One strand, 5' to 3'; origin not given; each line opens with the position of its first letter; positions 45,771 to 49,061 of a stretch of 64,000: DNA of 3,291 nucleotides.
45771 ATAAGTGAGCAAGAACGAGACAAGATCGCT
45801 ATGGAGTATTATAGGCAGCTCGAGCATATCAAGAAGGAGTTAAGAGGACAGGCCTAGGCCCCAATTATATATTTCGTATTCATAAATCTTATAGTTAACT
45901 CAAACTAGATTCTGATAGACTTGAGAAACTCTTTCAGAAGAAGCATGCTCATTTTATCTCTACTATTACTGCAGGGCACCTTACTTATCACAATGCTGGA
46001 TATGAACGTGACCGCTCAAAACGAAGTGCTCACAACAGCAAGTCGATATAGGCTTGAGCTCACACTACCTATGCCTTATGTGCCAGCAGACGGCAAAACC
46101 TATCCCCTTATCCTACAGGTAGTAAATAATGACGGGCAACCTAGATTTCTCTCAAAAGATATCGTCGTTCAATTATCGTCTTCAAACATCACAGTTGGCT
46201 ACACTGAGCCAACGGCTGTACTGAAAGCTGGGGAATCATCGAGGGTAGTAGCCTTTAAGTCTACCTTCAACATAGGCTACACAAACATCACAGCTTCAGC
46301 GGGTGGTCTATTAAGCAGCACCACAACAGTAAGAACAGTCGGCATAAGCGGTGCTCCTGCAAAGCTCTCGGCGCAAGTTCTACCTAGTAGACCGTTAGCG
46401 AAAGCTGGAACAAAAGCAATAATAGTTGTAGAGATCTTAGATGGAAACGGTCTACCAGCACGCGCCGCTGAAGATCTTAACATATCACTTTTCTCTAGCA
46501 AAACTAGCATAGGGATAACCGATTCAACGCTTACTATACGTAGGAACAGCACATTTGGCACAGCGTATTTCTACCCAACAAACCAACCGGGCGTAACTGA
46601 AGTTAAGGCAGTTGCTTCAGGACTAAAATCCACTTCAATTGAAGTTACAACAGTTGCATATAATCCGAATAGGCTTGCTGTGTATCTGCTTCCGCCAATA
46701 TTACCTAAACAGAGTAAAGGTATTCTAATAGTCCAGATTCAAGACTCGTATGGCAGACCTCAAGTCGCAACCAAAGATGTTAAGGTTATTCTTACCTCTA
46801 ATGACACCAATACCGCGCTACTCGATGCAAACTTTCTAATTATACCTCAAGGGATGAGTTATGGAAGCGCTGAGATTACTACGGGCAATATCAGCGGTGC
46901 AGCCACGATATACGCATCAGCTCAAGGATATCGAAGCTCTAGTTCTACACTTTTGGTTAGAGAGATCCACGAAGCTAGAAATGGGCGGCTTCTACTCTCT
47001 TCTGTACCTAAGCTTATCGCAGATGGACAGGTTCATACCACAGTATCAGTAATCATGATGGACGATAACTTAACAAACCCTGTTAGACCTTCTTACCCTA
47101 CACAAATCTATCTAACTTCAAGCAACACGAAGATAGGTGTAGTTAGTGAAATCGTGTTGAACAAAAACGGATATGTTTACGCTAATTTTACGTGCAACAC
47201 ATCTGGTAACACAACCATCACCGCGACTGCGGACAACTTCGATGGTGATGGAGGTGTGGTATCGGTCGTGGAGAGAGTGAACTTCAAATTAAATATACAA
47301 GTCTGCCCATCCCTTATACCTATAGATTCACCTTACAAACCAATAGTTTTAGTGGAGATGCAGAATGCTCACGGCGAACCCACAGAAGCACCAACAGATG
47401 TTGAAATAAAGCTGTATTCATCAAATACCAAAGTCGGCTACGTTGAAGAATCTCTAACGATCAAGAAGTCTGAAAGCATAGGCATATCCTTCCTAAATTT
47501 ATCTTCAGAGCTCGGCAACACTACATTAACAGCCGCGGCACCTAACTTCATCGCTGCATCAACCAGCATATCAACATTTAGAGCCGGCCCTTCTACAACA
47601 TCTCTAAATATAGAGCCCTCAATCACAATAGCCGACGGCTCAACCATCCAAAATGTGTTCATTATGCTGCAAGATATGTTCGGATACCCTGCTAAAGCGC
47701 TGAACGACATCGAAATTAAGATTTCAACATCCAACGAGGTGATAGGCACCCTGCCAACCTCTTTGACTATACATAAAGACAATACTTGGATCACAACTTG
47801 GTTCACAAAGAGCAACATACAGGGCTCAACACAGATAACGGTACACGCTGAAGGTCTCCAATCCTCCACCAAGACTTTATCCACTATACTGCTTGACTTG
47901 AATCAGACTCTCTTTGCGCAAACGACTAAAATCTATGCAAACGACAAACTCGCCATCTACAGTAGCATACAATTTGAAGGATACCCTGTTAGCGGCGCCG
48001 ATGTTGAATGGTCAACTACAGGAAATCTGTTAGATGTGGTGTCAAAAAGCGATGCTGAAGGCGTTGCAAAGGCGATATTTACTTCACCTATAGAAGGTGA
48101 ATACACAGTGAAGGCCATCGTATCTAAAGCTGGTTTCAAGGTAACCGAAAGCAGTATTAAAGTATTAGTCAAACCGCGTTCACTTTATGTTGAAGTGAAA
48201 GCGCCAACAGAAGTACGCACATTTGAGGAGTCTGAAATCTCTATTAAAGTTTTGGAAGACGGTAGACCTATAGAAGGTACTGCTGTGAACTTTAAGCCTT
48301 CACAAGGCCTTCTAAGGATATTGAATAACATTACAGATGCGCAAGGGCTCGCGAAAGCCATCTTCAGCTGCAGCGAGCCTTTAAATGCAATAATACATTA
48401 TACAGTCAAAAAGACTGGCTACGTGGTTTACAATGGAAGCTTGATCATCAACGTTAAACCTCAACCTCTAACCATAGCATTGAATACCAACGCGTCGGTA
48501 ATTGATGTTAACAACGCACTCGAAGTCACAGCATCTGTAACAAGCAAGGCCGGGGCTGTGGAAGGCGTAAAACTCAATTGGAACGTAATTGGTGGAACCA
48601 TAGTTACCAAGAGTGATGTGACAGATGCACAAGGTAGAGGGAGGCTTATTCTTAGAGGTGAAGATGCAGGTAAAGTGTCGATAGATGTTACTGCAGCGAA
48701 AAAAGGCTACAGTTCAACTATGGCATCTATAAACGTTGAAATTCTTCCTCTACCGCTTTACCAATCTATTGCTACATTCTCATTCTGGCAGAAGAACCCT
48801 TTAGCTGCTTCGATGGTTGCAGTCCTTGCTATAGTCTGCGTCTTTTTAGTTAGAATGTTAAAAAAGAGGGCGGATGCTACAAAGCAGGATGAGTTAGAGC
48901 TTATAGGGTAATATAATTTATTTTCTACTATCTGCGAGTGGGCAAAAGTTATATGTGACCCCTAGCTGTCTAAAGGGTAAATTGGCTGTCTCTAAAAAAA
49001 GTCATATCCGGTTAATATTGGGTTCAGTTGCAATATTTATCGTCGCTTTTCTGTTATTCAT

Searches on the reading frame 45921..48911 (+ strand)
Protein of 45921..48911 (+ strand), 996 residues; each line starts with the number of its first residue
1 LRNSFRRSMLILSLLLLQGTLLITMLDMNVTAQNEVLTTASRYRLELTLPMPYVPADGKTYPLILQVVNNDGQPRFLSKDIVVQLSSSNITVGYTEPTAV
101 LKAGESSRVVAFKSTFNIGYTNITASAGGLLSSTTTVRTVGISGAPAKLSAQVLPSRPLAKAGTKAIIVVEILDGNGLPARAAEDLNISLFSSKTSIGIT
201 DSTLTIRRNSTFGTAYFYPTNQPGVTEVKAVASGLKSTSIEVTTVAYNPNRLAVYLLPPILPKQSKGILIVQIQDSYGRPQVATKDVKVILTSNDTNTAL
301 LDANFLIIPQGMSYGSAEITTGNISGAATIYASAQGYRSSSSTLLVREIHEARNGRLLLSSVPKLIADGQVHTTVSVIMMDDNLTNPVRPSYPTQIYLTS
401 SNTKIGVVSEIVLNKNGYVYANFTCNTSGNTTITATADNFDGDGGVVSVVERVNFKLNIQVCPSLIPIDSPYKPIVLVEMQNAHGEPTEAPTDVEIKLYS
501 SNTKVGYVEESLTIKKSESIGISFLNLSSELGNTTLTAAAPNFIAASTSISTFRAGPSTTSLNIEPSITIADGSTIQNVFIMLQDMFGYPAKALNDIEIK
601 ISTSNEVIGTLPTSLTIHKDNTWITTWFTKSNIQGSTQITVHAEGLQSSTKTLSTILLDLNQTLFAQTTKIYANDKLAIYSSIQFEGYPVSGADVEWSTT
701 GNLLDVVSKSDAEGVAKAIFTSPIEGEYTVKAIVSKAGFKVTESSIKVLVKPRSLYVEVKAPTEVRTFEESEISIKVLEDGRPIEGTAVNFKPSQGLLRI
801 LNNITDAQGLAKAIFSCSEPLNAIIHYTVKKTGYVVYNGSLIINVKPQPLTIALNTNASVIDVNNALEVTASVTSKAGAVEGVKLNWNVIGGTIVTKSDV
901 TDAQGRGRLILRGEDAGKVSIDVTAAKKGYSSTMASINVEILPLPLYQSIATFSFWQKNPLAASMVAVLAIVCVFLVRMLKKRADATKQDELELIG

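Call 37: search_protein_families(library=pfam, proteins=[window:45921-48911:+], max_evalue=0.001)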
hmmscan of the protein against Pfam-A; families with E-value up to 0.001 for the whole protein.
window:45921-48911:+ (996 aa): 2 families
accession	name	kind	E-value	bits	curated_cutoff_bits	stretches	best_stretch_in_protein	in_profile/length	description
PF02369.22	Big_1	-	2.8e-21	75.8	34.9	2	687-735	30-81/93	Bacterial Ig-like domain (group 1)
PF09134.16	Invasin_D3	-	4.3e-11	43.6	33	0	364-439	13-84/98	Invasin, domain 3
